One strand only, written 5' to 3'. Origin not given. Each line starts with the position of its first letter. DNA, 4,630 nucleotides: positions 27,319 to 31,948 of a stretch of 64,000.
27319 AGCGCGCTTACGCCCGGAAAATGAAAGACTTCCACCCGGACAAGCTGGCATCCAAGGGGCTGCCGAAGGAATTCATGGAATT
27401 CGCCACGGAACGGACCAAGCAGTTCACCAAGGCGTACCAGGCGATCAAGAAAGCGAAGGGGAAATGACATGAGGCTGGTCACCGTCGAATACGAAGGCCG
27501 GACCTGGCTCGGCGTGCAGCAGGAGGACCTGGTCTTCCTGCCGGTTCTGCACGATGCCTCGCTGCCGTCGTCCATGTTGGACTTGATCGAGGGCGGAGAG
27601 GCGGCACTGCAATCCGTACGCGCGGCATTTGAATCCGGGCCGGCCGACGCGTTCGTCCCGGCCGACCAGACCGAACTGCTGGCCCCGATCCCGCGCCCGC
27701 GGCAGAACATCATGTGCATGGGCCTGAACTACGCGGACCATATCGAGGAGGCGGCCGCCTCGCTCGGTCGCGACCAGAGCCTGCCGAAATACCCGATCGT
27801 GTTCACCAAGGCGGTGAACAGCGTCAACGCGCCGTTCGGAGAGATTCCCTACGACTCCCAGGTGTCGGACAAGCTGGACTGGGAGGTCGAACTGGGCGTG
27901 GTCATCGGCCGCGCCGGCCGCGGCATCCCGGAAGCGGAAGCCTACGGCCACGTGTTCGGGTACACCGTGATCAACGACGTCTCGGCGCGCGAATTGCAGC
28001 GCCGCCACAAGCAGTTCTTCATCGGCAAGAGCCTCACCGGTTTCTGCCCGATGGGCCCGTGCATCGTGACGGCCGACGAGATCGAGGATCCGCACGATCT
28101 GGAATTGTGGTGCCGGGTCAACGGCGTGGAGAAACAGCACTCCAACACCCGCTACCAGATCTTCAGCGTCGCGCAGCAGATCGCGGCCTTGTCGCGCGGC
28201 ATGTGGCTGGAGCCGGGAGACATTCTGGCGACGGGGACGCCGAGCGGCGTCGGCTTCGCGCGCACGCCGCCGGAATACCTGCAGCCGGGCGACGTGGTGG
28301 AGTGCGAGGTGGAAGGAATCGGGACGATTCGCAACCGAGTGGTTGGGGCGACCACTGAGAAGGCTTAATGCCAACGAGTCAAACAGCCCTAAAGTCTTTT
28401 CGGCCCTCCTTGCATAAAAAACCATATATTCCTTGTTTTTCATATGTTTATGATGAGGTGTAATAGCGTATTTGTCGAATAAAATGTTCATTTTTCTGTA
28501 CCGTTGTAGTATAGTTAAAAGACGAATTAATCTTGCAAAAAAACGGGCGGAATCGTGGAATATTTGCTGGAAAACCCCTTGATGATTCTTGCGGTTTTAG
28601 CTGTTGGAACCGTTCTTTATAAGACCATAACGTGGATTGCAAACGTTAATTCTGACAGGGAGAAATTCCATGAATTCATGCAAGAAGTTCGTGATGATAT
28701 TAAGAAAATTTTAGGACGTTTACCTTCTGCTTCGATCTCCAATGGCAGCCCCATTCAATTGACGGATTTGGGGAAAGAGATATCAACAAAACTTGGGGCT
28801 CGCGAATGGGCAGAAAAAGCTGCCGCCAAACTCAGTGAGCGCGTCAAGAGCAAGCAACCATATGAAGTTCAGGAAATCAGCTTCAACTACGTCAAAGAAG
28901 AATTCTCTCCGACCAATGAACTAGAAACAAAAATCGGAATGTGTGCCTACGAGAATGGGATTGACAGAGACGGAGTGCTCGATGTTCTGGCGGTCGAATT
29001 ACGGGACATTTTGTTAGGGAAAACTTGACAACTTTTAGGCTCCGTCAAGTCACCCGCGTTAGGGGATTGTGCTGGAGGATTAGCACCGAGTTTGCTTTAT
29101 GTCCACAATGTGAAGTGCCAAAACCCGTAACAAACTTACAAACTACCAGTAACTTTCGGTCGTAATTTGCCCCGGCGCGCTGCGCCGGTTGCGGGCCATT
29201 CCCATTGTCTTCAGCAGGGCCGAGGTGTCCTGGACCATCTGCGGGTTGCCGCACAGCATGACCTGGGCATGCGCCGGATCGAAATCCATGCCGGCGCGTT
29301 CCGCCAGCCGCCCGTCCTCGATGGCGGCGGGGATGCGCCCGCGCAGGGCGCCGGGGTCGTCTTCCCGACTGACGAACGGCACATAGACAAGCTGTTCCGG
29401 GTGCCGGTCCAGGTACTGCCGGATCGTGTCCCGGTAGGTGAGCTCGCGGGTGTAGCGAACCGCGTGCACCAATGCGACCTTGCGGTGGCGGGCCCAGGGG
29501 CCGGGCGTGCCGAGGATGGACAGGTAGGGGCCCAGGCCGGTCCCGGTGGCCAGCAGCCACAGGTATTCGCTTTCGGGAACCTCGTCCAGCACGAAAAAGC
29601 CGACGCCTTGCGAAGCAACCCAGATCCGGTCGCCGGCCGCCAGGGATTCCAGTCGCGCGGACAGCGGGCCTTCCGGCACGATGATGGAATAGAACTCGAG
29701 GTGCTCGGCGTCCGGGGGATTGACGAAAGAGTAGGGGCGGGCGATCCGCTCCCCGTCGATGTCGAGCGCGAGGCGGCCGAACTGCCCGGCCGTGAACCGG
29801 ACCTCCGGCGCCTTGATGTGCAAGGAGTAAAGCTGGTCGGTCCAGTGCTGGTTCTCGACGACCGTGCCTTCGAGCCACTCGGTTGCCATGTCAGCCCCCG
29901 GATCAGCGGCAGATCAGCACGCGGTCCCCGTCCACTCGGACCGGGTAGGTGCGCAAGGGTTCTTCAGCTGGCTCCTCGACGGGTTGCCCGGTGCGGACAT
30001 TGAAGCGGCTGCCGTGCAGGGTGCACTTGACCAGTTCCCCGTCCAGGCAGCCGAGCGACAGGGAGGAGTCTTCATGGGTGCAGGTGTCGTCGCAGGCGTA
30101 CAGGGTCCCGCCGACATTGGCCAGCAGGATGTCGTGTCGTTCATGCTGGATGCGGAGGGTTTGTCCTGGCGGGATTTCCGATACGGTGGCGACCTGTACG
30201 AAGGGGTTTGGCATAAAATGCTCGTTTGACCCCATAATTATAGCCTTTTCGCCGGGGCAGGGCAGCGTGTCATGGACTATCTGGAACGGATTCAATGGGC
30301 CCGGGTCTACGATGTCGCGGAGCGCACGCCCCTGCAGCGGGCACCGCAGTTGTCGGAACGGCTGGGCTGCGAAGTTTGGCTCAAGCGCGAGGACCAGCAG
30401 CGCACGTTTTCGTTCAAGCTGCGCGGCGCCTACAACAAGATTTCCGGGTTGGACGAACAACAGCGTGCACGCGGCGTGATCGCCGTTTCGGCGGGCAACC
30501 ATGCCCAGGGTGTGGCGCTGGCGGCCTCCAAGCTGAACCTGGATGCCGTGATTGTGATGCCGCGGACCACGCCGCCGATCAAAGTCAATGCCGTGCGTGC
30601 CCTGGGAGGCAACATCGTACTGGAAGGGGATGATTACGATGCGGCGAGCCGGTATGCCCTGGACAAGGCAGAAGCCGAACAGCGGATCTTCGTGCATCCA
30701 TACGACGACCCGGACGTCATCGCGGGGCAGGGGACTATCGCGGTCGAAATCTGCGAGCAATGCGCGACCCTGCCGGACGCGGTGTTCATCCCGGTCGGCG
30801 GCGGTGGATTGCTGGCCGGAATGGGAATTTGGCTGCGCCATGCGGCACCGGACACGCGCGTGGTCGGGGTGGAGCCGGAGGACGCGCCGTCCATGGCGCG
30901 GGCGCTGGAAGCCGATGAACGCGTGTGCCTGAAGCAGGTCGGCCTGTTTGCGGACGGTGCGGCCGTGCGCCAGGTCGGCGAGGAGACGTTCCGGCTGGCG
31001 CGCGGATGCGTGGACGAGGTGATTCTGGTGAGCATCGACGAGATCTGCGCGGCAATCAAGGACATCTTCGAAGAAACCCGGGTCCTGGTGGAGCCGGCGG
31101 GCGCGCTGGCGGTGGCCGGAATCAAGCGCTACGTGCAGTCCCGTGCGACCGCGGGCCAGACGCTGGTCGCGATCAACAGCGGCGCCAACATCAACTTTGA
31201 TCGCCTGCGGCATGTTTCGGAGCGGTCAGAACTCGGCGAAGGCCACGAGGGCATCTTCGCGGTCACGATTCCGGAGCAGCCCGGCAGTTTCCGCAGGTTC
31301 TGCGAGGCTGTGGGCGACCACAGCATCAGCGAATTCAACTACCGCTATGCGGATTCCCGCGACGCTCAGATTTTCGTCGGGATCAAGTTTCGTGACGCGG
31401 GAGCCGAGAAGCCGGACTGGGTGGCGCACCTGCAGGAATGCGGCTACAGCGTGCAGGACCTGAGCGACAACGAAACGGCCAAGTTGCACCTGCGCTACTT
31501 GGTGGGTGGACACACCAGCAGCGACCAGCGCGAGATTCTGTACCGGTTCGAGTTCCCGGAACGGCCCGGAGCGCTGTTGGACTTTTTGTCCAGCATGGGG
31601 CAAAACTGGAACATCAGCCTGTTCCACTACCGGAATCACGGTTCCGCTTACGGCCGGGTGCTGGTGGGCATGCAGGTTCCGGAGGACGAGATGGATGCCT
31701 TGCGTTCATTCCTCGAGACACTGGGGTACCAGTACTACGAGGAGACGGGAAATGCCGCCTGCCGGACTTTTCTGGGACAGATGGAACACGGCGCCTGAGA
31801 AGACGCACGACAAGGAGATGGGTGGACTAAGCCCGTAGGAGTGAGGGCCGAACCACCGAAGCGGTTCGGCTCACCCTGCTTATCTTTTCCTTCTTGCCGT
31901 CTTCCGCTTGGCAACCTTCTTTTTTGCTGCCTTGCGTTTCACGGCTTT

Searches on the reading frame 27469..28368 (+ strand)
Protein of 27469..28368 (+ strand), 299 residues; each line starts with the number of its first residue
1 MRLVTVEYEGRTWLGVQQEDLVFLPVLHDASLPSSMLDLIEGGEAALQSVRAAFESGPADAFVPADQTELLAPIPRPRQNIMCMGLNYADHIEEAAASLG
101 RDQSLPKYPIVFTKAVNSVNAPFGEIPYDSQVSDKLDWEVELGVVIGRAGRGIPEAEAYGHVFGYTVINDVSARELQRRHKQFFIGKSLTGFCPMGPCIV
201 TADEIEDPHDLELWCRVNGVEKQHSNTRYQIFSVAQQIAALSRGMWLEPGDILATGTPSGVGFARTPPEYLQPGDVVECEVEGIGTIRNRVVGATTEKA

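Call 54: search_protein_families(library=pfam, proteins=[window:27469-28368:+], max_evalue=0.00001)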
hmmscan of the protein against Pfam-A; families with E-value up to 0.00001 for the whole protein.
window:27469-28368:+ (299 aa): 1 family
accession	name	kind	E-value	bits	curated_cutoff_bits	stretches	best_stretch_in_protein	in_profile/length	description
PF01557.24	FAA_hydrolase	-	2.9e-73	246.5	23.9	1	81-292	2-214/214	Fumarylacetoacetate (FAA) hydrolase C-terminal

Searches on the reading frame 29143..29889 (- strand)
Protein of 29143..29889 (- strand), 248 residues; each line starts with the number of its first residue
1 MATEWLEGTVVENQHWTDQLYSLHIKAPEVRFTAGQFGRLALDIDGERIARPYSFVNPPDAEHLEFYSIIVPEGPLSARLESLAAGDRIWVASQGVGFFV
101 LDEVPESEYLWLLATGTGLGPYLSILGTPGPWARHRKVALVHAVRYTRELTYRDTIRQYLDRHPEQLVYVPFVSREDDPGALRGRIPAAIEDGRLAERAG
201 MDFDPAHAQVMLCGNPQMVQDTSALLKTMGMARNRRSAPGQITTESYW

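Call 55: search_protein_families(library=pfam, proteins=[window:29143-29889:-], max_evalue=0.00001)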
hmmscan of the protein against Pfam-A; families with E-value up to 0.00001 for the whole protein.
window:29143-29889:- (248 aa): 1 family
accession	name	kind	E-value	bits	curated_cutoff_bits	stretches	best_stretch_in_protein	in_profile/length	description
PF00175.26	NAD_binding_1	-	5.8e-15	56.3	22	1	112-223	1-108/109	Oxidoreductase NAD-binding domain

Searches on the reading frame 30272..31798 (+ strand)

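Call 55: search_protein_families(library=pfam, proteins=[window:30272-31798:+], max_evalue=0.00001)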
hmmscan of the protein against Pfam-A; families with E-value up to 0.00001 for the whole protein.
window:30272-31798:+ (508 aa): 2 families
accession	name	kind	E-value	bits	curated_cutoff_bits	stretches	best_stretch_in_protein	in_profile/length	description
PF00291.31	PALP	-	1.8e-84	284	35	1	16-304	5-295/295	Pyridoxal-phosphate dependent enzyme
PF00585.24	Thr_dehydrat_C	-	3.9e-49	164.9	27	2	416-501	5-91/91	C-terminal regulatory domain of Threonine dehydratase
